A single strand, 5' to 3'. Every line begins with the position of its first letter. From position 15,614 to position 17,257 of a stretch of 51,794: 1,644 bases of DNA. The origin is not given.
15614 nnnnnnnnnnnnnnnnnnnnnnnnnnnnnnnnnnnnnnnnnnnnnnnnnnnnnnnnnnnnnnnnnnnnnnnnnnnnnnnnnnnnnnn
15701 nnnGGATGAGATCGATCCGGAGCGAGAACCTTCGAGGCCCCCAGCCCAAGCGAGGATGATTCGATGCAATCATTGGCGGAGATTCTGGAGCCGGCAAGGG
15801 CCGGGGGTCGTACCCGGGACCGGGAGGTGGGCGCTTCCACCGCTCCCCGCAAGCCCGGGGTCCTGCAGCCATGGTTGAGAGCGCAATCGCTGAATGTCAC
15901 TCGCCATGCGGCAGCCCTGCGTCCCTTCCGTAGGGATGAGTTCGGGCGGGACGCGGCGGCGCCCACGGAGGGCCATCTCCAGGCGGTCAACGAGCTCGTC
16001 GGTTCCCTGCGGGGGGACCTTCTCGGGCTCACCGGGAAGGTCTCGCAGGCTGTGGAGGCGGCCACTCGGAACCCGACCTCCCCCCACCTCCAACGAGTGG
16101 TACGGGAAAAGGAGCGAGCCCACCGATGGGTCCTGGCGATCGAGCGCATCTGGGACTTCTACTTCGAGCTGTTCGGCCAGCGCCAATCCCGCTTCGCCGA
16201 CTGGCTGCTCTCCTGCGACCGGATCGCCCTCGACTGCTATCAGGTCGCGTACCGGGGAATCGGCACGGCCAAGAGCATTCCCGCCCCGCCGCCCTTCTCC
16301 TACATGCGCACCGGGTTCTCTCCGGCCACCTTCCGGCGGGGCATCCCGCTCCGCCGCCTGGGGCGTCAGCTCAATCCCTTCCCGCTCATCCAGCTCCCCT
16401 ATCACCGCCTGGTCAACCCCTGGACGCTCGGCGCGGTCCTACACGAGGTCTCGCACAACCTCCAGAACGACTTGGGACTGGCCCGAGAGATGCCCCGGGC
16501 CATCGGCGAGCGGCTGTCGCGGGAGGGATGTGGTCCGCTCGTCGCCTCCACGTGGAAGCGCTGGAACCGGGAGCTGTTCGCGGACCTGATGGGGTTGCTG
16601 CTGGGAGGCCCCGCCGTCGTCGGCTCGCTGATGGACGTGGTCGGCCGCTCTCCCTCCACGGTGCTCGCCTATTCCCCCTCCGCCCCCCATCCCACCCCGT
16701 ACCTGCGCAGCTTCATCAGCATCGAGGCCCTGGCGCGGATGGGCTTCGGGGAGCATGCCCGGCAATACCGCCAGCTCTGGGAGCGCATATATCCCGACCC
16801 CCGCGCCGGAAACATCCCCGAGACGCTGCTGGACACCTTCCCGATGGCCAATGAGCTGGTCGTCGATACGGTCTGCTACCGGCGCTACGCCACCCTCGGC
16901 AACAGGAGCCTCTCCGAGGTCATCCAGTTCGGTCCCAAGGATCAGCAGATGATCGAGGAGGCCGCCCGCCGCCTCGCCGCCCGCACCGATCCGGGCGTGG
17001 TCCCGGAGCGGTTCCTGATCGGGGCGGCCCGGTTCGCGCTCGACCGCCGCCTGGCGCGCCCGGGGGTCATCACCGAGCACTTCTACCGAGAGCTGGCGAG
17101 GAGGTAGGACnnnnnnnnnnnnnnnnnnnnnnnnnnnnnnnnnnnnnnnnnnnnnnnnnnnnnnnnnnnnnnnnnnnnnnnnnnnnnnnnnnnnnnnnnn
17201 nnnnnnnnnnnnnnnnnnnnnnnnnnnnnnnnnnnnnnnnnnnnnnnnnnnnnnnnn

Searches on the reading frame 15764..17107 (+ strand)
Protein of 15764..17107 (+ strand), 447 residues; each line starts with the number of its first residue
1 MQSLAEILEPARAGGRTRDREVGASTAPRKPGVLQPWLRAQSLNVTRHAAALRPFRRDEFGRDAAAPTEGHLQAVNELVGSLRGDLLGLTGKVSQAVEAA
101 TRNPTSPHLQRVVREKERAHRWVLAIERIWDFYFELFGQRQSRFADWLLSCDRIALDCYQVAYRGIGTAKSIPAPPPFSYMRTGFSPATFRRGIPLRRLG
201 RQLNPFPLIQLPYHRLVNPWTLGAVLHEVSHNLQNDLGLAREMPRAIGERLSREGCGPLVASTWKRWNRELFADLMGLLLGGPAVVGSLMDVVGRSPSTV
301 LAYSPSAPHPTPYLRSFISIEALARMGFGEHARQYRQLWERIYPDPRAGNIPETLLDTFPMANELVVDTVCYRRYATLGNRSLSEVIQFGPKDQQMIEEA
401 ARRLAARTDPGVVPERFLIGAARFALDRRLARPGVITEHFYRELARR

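Call 3: search_protein_families(library=pfam, proteins=[window:15764-17107:+], max_evalue=0.1)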
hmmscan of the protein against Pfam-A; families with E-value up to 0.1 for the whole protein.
window:15764-17107:+ (447 aa): 0 families

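Call 4: search_protein_families(library=ncbifam, proteins=[window:15764-17107:+], max_evalue=0.1)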
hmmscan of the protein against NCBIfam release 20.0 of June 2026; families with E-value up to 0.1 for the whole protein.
window:15764-17107:+ (447 aa): 0 families

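Call 15: search_protein_families(library=padloc, proteins=[window:15764-17107:+], max_evalue=0.1)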
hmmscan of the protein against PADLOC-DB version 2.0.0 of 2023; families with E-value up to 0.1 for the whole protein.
window:15764-17107:+ (447 aa): 0 families

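Call 16: search_protein_families(library=phrogs, proteins=[window:15764-17107:+], max_evalue=0.1)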
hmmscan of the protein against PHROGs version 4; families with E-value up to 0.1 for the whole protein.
window:15764-17107:+ (447 aa): 0 families

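Call 20: search_solved_structures(query=window:15764-17107:+, max_evalue=1)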
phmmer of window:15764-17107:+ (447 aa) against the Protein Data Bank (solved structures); distinct sequences matched with E-value up to 1: 1.
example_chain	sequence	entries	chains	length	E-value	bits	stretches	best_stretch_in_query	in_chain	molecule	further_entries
6v7m_A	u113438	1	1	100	0.34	12.9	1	86-133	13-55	Apolipoprotein E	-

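Call 34: find_homologous_proteins(query=window:15764-17107:+)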
Query window:15764-17107:+ (447 aa): 3102 proteins with E <= 0.001 among 8000 candidates; the best 120 are listed.
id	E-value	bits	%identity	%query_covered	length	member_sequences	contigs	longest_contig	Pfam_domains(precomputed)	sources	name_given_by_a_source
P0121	0.0e+0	1017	100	100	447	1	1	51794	-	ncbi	ncbi:MAG: hypothetical protein ACRDJG_12035 [Actinomycetota bacterium]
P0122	1.5e-222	757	77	96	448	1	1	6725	-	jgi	jgi:hypothetical protein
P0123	1.6e-220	751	75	100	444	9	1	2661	-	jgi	jgi:hypothetical protein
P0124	1.3e-219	748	78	94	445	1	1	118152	-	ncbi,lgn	ncbi:MAG: hypothetical protein U0401_02555 [Anaerolineae bacterium]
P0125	9.7e-219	745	74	100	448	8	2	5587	-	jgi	jgi:hypothetical protein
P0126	9.0e-218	742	75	100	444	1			-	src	-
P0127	3.8e-216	736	78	93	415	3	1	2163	-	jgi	jgi:hypothetical protein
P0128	6.2e-216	736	73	100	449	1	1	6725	-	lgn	-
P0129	2.5e-215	734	73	100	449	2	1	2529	-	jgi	jgi:hypothetical protein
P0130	5.5e-215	732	72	100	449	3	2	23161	-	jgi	jgi:hypothetical protein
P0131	7.3e-215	732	76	94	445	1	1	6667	-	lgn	-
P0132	6.7e-214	729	73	100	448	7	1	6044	-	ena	-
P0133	7.2e-214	729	75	94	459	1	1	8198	-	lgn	-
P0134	8.9e-214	728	73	100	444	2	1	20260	-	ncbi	-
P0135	1.1e-213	728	74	96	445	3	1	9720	-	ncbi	-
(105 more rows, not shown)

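Call 37: search_solved_structures(query=A2, max_evalue=5)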
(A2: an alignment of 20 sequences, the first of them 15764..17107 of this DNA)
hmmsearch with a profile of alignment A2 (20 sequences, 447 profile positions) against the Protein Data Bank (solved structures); distinct sequences matched with E-value up to 5: 13.
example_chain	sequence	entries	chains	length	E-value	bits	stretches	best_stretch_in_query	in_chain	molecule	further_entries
6dlc_A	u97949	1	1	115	0.32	12.8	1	68-131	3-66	Designed protein DHD1:234_A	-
6tmf_E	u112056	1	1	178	0.52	12.1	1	24-139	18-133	30S ribosomal protein S4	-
8sjb_C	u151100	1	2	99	1.4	10.7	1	355-426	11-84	Protein S100-A9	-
1c1g_A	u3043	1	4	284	1.7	10.4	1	11-106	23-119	TROPOMYOSIN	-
2r5t_A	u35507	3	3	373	1.9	10.2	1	203-230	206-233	Serine/threonine-protein kinase Sgk1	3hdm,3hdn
7pue_A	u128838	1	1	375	1.9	10.2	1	203-230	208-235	Serine/threonine-protein kinase Sgk1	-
8sjc_C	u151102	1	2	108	2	10.1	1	367-426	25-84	Protein S100-A9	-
1xk4_C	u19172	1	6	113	2.2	10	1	355-425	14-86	Calgranulin B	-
1irj_A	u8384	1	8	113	2.2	10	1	355-425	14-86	Migration Inhibitory Factor-Related Protein 14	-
4ggf_C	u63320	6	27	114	2.2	10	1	355-425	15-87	Protein S100-A9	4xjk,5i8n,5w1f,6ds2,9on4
2tma_A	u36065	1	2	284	3.6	9.3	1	10-106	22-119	TROPOMYOSIN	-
9e2e_G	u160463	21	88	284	4.1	9.1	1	10-106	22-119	Tropomyosin alpha-1 chain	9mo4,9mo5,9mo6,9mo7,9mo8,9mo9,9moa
2w49_A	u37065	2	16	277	4.3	9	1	10-107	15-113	TROPOMYOSIN ALPHA-1 CHAIN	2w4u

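Call 43: find_related_loci(query=A2, collection=genome_contigs, flank=9000)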
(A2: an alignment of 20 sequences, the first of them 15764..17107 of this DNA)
Query A2 (447 aa) in genome_contigs; peptide patterns used: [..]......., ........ (x = any residue, [..] = any of these).
295 stretches matched a pattern; 272 encode a relative of the query (tblastn E <= 1e-3); the best 80 are kept; 80 distinct loci.
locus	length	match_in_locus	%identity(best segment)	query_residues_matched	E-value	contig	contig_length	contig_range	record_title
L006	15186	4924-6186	76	27-447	0e+0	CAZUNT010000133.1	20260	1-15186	MAG TPA_asm: uncultured Caldilineaceae bacterium isolate binchicken_co7_199 genome assembly, contig: NODE_3801_length_20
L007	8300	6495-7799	71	11-447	0e+0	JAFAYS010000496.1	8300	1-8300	MAG: Chloroflexota bacterium isolate CP_BM_RX_R8_21 BM_RX_R8_k147_3019047, whole genome shotgun sequence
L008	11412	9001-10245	75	33-447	0e+0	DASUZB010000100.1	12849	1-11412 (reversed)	MAG TPA_asm: Actinomycetes bacterium isolate SMAG_U1911 k141_1060826, whole genome shotgun sequence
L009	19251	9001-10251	71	31-447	0e+0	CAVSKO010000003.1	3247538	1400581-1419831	MAG: Blastocatellia bacterium isolate MFD09212.bin.1.217 genome assembly, contig: contig_750, whole genome shotgun seque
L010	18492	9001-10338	71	14-447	0e+0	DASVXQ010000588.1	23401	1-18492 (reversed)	MAG TPA_asm: Actinomycetes bacterium isolate SMAG_U2579 k141_1048793, whole genome shotgun sequence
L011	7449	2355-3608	72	30-447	0e+0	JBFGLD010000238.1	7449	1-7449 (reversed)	MAG: Anaerolineae bacterium isolate Mix_sand03.2021.01.D.74 k141_209598_length_7449_cov_9.0056, whole genome shotgun seq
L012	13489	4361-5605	73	33-447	0e+0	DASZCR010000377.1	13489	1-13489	MAG TPA_asm: Pyrinomonadaceae bacterium isolate SMAG_U6447 k141_177165, whole genome shotgun sequence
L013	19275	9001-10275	70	23-447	0e+0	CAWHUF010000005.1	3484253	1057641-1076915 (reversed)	MAG: uncultured Acidobacteriota bacterium isolate MFD03066.bin.1.255 genome assembly, contig: contig_19633, whole genome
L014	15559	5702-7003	69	17-447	0e+0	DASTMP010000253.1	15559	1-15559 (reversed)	MAG TPA_asm: Blastocatellia bacterium isolate SMAG_U3747 k141_3730050, whole genome shotgun sequence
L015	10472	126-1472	68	1-447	0e+0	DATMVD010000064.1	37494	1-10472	MAG TPA_asm: Pyrinomonadaceae bacterium isolate SMAG_U13059 k141_57809, whole genome shotgun sequence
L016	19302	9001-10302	69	6-447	0e+0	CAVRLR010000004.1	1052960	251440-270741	MAG: Bryobacterales bacterium isolate MFD05513.bin.2.136 genome assembly, contig: contig_13740, whole genome shotgun seq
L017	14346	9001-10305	68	5-447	0e+0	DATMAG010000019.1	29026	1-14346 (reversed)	MAG TPA_asm: Blastocatellia bacterium isolate SMAG_U13319 k141_241442, whole genome shotgun sequence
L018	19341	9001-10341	68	1-447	0e+0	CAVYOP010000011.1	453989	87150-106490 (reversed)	MAG: uncultured Acidobacteriota bacterium isolate MFD09212.bin.2.143 genome assembly, contig: contig_77189, whole genome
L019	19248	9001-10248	68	32-447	0e+0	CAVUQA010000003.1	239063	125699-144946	MAG: uncultured Acidobacteriota bacterium isolate MFD06092.bin.2.148 genome assembly, contig: contig_22461, whole genome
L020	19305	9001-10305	67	5-447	0e+0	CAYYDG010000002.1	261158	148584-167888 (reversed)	MAG TPA_asm: uncultured Heliomicrobium sp. isolate binchicken_co276_100 genome assembly, contig: NODE_28_length_261158_c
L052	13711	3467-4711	66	33-447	0e+0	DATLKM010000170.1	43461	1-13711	MAG TPA_asm: Candidatus Binatia bacterium isolate SMAG_U13722 k141_35153, whole genome shotgun sequence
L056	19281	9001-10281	64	16-447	0e+0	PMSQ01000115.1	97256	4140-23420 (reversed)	MAG: Acidobacteriaceae bacterium isolate palsa_122 73.20110700_P1M.4_contig_320, whole genome shotgun sequence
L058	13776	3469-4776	65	15-447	0e+0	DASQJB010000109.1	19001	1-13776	MAG TPA_asm: Bryobacteraceae bacterium isolate SMAG_U11874 k141_55368, whole genome shotgun sequence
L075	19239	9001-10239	65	33-445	0e+0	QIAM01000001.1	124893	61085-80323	MAG: Acidobacteria bacterium isolate gp1 AA129 14_0903_13_30cm_scaffold_27485_curated, whole genome shotgun sequence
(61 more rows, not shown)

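Call 46: predict_structure(alignment_id=A2)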
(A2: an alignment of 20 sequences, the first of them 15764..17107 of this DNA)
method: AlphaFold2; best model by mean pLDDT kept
length: 447 residues; sequences in the alignment: 20
mean_pLDDT: 67.2   pTM: 0.65
mean pLDDT of the five models: 67.2, 62.8, 61.1, 60.1, 55.4
residues with pLDDT >= 90: 65; 70-90: 188; 50-70: 75; < 50: 119
segments of 3 or more residues with pLDDT < 50: 1-33, 138-146, 148-221, 292-294
pLDDT, mean of each block of 10 residues (from residue 1): 29 29 34 53 62 71 72 80 80 82 74 72 61 50 48 43 35 31 27 34 34 39 64 81 94 94 90 84 65 59 80 84 90 82 81 91 95 93 88 88 87 76 74 72 73
secondary structure, 60 per line:
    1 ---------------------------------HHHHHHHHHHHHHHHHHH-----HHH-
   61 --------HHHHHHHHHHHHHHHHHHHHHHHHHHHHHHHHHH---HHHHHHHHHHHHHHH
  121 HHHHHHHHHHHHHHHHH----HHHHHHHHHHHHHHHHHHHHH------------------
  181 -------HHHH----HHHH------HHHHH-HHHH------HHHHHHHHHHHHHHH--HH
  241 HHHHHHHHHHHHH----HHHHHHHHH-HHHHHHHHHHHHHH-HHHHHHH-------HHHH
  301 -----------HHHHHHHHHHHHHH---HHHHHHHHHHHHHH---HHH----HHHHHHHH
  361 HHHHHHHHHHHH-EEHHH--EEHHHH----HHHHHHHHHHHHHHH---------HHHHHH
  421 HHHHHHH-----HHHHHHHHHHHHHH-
elements in order: H34-51 H69-102 H106-137 H142-162 H188-191 H196-199 H206-210 H212-215 H222-236 H239-253 H258-266 H268-281 H283-289 H297-300 H312-325 H329-342 H353-372 H383-386 H391-405 H415-427 H433-446

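Call 50: fold_search(model_id=the predicted structure, library=pdb)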
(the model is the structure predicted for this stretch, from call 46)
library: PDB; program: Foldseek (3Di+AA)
matches with E <= 10: 94; with E <= 0.001: 0
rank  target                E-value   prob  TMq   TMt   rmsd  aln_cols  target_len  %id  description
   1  7vg4_C                1.1e+00  0.10  0.10  0.17  23.1       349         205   12  10,5-methenyltetrahydrofolate cyclohydrolase from Methylobacterium extorquens AM1 strain (released 2022-07-06)
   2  4u0r_A                1.2e+00  0.11  0.13  0.17  22.5       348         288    7  Plasmodium falciparum reticulocyte-binding protein homologue 5 (PfRH5) bound to monoclonal antibody 9AD4 (released 2014-08-13)
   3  7vg4_A                1.3e+00  0.10  0.10  0.17  22.0       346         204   12  10,5-methenyltetrahydrofolate cyclohydrolase from Methylobacterium extorquens AM1 strain (released 2022-07-06)
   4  5olo                  1.5e+00  0.08  0.14  0.15  29.6       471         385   10  Structure of the A2A-StaR2-bRIL562-Tozadenant complex at 3.1A obtained from in meso soaking experiments. (released 2018-01-17)
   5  6een_D                1.7e+00  0.08  0.14  0.17  23.8       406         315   15  Crystal structure of a designer Pentatrico Peptide RNA binding protein, bound to a complex RNA target and featuring an (released 2019-08-21)
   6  4u0q_C                1.7e+00  0.06  0.09  0.13  23.3       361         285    7  Plasmodium falciparum reticulocyte-binding protein homologue 5 (PfRH5) bound to basigin (released 2014-08-13)
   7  6rz8                  1.8e+00  0.07  0.14  0.16  28.1       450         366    9  Crystal structure of the human cysteinyl leukotriene receptor 2 in complex with ONO-2080365 (released 2019-12-11)
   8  6rcv_F                2.1e+00  0.10  0.14  0.18  22.7       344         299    7  PfRH5 bound to monoclonal antibodies R5.011 and R5.016 (released 2019-06-26)
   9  6een_C                2.1e+00  0.08  0.14  0.18  23.6       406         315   15  Crystal structure of a designer Pentatrico Peptide RNA binding protein, bound to a complex RNA target and featuring an (released 2019-08-21)
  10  7vg4_D                2.2e+00  0.08  0.10  0.17  23.2       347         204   11  10,5-methenyltetrahydrofolate cyclohydrolase from Methylobacterium extorquens AM1 strain (released 2022-07-06)
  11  8th3_A                2.3e+00  0.02  0.09  0.10  27.5       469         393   10  Structure of AT118-H Nanobody Antagonist in Complex with the Angiotensin II Type I Receptor (released 2024-05-22)
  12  8rz2_A                2.4e+00  0.09  0.14  0.19  22.9       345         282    8  PfRH5 bound to monoclonal antibody R5.034 (released 2024-07-17)
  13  5yc8                  2.5e+00  0.02  0.10  0.11  26.9       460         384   10  Crystal structure of rationally thermostabilized M2 muscarinic acetylcholine receptor bound with NMS (Hg-derivative) (released 2018-11-21)
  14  1o5h_A                2.6e+00  0.75  0.21  0.39   6.3       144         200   14  Crystal structure of formiminotetrahydrofolate cyclodeaminase (TM1560) from Thermotoga maritima at 2.80 A resolution (released 2003-09-30)
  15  6een_A                2.6e+00  0.06  0.14  0.18  23.6       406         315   14  Crystal structure of a designer Pentatrico Peptide RNA binding protein, bound to a complex RNA target and featuring an (released 2019-08-21)
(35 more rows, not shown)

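Call 56: search_protein_families(library=pfam, proteins=[L006:11388-12077:+, L015:5834-7366:+, L016:14822-16300:+, L056:15943-16749:+, L058:11993-13030:+, L075:16095-17258:+, L052:10160-11092:+], max_evalue=0.01)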
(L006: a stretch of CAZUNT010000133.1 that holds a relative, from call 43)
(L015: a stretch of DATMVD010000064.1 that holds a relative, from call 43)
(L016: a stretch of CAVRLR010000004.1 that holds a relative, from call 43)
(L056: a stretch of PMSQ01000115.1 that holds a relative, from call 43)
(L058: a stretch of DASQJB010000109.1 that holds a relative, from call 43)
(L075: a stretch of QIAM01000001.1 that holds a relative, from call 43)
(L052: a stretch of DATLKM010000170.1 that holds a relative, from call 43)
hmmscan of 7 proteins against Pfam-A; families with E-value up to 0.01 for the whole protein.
L006:11388-12077:+ (229 aa): 4 families
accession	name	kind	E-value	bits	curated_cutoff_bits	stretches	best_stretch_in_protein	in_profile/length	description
PF01471.23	PG_binding_1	-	6.4e-18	65.1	23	1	34-89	1-57/57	Putative peptidoglycan binding domain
PF09374.15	PG_binding_3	-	4.8e-09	36.7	24.6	2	37-68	2-33/76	Predicted Peptidoglycan domain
PF01464.25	SLT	-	1.2e-07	31.8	21.3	1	126-195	15-87/117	Transglycosylase SLT domain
PF06737.19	Transglycosylas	-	0.0067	17.5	27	0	124-163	3-41/77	Transglycosylase-like domain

L015:5834-7366:+ (510 aa): 1 family
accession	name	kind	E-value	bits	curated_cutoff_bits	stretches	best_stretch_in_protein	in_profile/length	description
PF13365.12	Trypsin_2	-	4e-05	24.8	27.6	1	262-465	1-143/144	Trypsin-like peptidase domain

L016:14822-16300:+ (492 aa): 3 families
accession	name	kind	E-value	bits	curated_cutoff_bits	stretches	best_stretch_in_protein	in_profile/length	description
PF00089.32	Trypsin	-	3.8e-12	46.9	20.6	1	132-321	23-189/220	Trypsin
PF00691.25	OmpA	-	2.4e-11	44.3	27.2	1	394-483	16-98/98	OmpA family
PF13365.12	Trypsin_2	-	9.3e-06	26.9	27.6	1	138-317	1-135/144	Trypsin-like peptidase domain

L056:15943-16749:+ (268 aa): 1 family
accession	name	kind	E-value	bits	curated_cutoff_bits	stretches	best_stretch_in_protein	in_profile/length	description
PF14521.12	Aspzincin_M35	-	0.001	20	30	0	81-177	4-82/142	Lysine-specific metallo-endopeptidase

L058:11993-13030:+ (345 aa): 1 family
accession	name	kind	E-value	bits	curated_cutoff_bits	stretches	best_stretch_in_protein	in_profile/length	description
PF00691.25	OmpA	-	0.0094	16.7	27.2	0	44-155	2-97/98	OmpA family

L075:16095-17258:+ (387 aa): 1 family
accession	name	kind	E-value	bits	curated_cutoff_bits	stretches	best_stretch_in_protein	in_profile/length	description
PF00691.25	OmpA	-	0.0046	17.7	27.2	1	274-378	4-98/98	OmpA family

L052:10160-11092:+ (310 aa): 1 family
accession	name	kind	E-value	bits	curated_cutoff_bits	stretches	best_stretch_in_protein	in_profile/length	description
PF01471.23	PG_binding_1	-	2.7e-06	27.9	23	1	79-139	3-56/57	Putative peptidoglycan binding domain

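Call 77: find_related_loci(query=A2, collection=viral_contigs, flank=8000)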
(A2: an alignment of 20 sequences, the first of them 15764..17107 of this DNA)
Query A2 (447 aa) in viral_contigs; peptide patterns used: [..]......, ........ (x = any residue, [..] = any of these).
7 stretches matched a pattern, but none encodes a relative of the query by tblastn (E <= 1e-3).

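Call 90: search_protein_families(library=ncbifam, proteins=[L016:14822-16300:+, L056:15943-16749:+, L075:15127-16077:+], max_evalue=0.001)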
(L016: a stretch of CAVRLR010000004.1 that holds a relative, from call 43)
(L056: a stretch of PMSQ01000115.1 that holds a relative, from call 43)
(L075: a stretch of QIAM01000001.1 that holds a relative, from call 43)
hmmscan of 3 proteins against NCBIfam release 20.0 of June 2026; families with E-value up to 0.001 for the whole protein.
L016:14822-16300:+ (492 aa): 25 families
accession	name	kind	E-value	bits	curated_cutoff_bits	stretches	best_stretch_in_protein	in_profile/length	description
NF053611.1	YiaD_Gzip_OmpA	equivalog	6.1e-16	58.7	175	1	411-488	135-205/206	YiaD family glycine zipper/OmpA-like lipoprotein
NF053612.1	anchor_PA1041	equivalog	4e-14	53.1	250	1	408-488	161-234/236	PA1041 family peptidoglycan-binding anchor lipoprotein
NF053585.1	OMP_LP_YfiB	equivalog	8.3e-14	51.8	128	1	409-489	87-160/163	outer membrane lipoprotein YfiB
NF045787.1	OmpABordt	equivalog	3.1e-13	49.8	200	1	410-487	117-187/194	outer membrane protein OmpA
TIGR02802.1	Pal_lipo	equivalog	8.1e-13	48.4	125.35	1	409-488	31-103/104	peptidoglycan-associated lipoprotein Pal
NF053613.1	OMP_toxin_LptF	equivalog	8.8e-12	45.2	400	1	410-489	173-245/256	lipotoxin F family OmpA-related lipoprotein LptF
TIGR03350.1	type_VI_ompA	equivalog_domain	1.3e-11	44.6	139.8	1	390-488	47-136/137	type VI secretion system protein TssL, long form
NF007424.1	PRK09967.1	equivalog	2.7e-09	37.3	155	1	410-489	84-157/160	OmpA family protein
NF005444.0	PRK07033.1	equivalog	1.1e-08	34.5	520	1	425-489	364-421/438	DotU family type VI secretion system protein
NF006508.0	PRK08944.1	subfamily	4.5e-08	32.7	259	1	427-490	231-288/304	MotB family protein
NF007804.1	PRK10510.1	equivalog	5.5e-08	32.4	307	1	412-490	146-217/219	OmpA family lipoprotein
NF005999.0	PRK08126.1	subfamily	6.5e-08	31.8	571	1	423-490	371-431/432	hypothetical protein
NF033763.1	exchanger_TraB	exception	1.3e-07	30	700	1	389-488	408-496/522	outer membrane exchange protein TraB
NF006547.1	PRK09040.1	equivalog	2.6e-06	27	194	1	427-487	145-198/213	hypothetical protein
NF006541.1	PRK09038.1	equivalog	8.2e-06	25.6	283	1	451-490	211-249/253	flagellar motor protein MotD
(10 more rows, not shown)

L056:15943-16749:+ (268 aa): 0 families

L075:15127-16077:+ (316 aa): 0 families
